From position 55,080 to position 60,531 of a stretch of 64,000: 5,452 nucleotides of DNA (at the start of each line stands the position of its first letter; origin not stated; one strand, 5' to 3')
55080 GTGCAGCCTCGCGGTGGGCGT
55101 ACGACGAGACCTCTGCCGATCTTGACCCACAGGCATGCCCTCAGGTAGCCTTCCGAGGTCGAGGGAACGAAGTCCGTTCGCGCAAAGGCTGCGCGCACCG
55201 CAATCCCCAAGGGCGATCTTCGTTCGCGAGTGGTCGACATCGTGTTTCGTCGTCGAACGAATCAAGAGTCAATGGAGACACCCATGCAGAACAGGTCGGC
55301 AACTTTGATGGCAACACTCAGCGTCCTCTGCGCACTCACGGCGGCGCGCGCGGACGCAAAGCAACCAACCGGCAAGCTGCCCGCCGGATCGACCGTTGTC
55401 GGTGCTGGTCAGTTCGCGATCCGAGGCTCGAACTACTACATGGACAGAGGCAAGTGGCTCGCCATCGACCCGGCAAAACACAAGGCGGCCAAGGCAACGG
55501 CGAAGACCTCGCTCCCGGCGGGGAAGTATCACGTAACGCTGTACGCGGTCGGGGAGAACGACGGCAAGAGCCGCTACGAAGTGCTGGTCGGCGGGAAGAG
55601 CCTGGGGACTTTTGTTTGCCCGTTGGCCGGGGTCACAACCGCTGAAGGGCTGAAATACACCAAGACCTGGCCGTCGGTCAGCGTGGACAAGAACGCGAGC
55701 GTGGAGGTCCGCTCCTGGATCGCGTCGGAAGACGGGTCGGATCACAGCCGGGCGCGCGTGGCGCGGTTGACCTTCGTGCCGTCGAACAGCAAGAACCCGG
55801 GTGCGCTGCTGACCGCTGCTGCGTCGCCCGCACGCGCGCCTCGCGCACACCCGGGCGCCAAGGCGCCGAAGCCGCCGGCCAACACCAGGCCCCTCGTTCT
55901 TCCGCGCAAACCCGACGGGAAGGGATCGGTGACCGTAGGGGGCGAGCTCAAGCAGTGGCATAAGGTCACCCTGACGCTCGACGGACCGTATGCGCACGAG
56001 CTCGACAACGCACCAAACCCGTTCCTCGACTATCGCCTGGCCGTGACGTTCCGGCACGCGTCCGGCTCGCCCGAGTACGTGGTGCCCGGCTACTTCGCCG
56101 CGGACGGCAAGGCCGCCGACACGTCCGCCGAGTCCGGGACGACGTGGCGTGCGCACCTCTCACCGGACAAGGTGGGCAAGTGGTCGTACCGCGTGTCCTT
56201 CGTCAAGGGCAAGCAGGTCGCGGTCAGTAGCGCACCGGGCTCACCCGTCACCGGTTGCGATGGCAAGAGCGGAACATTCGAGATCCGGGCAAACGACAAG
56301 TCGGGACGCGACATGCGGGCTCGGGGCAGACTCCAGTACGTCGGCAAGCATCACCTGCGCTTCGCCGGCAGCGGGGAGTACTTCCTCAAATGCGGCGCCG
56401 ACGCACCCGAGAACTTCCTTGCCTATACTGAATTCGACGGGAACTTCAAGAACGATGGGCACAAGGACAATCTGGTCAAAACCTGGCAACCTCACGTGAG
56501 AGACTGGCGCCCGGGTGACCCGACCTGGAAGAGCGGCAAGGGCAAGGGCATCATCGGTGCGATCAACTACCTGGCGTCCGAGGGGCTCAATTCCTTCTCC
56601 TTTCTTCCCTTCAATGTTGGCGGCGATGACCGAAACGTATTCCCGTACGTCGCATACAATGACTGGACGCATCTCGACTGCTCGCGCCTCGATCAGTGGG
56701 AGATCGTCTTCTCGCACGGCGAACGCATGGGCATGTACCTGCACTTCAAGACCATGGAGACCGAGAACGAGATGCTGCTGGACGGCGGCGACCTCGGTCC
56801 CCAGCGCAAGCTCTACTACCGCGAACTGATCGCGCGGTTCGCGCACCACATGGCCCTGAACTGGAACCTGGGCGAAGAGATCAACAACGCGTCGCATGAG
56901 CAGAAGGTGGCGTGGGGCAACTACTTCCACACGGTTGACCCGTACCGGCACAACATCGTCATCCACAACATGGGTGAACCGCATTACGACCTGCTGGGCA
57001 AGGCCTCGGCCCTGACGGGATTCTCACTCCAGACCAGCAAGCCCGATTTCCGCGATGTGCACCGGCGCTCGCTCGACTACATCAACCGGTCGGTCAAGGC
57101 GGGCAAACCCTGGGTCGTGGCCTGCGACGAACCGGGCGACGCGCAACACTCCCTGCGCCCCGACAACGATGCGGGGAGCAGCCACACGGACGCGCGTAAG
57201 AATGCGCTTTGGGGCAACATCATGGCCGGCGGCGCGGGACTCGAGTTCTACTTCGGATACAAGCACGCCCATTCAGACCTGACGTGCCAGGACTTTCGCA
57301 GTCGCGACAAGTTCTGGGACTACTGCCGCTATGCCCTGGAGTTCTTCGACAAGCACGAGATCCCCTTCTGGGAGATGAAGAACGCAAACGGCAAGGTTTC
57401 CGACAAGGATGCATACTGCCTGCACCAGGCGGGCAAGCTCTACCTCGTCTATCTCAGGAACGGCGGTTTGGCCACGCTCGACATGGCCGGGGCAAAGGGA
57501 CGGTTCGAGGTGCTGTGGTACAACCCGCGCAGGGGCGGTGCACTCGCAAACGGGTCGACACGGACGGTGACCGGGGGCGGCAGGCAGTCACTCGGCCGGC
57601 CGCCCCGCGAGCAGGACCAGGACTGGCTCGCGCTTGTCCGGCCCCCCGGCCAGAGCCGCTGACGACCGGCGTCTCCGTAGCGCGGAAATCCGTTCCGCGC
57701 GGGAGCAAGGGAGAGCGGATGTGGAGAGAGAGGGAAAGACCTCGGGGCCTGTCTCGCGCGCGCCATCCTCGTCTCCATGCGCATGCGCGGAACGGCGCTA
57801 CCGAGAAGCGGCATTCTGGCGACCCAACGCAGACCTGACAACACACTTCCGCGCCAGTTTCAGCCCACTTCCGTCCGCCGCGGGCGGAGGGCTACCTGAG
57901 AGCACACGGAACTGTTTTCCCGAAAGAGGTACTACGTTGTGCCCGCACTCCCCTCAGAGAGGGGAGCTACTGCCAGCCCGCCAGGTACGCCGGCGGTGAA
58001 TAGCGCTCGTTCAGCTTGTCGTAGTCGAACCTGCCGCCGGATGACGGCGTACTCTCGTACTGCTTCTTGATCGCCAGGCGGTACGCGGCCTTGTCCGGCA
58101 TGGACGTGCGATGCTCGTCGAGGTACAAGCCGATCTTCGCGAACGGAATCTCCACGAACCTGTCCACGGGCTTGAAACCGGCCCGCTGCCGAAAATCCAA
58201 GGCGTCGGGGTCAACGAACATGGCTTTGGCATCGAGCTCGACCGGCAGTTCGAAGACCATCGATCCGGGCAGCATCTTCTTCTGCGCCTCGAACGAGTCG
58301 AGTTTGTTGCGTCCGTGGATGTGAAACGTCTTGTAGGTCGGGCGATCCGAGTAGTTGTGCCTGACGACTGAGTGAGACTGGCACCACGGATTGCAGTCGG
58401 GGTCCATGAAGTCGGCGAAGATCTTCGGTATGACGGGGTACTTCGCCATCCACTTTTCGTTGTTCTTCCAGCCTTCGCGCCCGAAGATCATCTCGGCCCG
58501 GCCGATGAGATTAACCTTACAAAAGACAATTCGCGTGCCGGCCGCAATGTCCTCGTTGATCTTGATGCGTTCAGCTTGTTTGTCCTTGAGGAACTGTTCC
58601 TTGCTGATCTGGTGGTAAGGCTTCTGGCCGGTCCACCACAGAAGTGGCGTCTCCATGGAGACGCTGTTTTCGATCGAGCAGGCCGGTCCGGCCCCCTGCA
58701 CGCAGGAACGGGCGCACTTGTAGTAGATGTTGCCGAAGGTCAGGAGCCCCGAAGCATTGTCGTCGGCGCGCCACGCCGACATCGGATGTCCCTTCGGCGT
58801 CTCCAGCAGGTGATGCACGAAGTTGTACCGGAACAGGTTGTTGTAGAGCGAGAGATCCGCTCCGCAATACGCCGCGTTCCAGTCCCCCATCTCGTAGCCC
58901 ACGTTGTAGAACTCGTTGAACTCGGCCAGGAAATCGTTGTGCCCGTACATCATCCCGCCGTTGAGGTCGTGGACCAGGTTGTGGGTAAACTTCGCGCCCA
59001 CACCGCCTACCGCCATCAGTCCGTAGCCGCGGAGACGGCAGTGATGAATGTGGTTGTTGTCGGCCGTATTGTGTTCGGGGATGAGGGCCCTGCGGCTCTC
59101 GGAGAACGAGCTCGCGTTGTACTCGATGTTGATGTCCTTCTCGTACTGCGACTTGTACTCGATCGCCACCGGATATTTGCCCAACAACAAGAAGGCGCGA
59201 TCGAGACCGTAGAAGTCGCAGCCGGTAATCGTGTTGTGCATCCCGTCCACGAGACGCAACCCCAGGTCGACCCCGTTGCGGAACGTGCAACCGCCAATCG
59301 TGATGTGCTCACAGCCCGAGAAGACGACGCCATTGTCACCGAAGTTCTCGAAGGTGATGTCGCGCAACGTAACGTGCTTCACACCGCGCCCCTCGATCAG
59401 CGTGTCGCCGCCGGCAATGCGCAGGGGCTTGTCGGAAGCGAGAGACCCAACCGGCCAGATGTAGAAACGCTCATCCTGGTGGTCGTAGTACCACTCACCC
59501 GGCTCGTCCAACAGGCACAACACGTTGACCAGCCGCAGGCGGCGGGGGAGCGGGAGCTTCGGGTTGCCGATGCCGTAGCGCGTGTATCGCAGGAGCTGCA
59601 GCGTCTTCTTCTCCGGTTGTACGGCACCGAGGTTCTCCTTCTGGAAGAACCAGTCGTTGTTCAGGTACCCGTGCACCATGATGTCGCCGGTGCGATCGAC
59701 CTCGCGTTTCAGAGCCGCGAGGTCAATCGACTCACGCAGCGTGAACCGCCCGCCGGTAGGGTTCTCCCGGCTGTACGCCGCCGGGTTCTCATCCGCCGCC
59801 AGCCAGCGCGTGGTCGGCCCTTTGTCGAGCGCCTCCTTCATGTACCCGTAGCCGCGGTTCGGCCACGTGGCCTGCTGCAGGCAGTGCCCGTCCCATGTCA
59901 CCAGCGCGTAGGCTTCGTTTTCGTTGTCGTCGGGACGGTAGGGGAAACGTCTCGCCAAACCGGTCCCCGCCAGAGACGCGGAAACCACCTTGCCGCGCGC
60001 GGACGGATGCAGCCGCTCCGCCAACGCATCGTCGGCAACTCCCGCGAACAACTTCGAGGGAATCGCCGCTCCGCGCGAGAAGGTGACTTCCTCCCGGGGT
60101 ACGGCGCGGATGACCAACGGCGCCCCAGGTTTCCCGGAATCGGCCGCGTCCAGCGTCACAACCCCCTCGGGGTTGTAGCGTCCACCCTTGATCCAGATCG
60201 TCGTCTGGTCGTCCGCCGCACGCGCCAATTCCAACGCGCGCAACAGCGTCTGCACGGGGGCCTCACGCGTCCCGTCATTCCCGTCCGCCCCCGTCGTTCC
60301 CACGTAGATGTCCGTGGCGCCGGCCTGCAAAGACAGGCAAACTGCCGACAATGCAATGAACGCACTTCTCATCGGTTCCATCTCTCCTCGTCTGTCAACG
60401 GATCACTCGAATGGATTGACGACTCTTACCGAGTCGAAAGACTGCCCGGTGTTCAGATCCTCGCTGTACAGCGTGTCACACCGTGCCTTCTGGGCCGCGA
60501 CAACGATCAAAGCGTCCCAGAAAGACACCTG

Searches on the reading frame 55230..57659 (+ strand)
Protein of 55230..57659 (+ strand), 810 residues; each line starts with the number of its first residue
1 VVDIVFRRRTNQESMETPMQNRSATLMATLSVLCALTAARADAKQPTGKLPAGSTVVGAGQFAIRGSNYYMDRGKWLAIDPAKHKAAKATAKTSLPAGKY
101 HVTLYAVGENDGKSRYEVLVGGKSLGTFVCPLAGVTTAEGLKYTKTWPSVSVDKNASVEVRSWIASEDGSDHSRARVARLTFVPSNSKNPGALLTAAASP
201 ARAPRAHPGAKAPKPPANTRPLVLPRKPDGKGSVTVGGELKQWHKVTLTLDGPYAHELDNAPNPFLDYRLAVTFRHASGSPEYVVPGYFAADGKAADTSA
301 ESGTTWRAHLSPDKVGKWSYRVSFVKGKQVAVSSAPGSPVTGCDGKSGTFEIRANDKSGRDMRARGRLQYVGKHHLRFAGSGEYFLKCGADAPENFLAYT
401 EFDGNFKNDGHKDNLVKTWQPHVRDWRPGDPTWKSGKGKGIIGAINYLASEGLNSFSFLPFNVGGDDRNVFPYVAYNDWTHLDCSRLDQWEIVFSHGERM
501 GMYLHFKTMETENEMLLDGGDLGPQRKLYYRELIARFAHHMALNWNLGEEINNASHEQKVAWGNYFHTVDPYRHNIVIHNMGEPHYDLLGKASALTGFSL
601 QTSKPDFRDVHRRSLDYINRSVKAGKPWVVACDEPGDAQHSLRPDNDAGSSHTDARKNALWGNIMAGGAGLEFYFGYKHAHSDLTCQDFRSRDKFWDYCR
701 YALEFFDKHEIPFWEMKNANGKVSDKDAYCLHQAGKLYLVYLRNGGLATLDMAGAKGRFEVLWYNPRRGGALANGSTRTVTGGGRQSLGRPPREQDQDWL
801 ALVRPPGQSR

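Call 7: search_protein_families(library=pfam, proteins=[window:55230-57659:+], max_evalue=0.001)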
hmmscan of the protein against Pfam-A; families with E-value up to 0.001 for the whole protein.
window:55230-57659:+ (810 aa): 2 families
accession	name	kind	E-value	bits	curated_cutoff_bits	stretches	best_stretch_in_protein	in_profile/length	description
PF16586.11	DUF5060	-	4e-17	62.7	27.2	1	240-324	2-69/70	Domain of unknown function (DUF5060)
PF12904.13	Collagen_bind_2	-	3.7e-06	27.1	22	1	725-801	13-89/92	Putative collagen-binding domain of a collagenase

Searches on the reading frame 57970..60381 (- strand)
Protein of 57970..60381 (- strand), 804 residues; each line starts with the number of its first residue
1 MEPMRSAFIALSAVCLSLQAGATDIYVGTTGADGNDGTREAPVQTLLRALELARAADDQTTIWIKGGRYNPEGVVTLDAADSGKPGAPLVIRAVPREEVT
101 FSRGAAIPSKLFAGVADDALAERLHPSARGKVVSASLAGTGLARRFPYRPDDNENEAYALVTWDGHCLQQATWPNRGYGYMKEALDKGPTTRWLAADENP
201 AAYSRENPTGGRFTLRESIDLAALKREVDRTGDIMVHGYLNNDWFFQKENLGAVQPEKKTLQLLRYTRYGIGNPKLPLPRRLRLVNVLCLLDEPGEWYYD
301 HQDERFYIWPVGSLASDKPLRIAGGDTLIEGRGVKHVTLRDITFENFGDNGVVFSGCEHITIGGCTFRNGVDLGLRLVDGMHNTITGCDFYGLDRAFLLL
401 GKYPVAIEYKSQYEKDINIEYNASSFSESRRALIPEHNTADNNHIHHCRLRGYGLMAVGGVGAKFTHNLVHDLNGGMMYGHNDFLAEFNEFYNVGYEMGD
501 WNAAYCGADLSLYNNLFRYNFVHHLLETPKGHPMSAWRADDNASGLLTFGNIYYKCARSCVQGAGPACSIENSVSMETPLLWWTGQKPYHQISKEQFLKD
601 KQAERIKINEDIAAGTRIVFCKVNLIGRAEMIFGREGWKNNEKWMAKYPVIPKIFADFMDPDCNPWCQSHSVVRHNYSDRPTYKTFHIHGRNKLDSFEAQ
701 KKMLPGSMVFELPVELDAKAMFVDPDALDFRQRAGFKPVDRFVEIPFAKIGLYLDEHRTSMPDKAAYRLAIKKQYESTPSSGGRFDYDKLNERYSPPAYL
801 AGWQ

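Call 7: search_protein_families(library=pfam, proteins=[window:57970-60381:-], max_evalue=0.001)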
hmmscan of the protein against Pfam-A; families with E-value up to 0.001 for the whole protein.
window:57970-60381:- (804 aa): 3 families
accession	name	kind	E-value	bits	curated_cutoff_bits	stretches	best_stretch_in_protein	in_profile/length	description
PF13229.12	Beta_helix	-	4.5e-11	43.1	25.9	1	329-487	3-154/158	Right handed beta helix region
PF21231.2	GH141_M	-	3.7e-05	24.1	27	1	284-310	129-155/156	GH141 insertion domain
PF05048.19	NosD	-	0.00064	19.7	23.6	0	335-466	47-165/212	Periplasmic copper-binding protein (NosD)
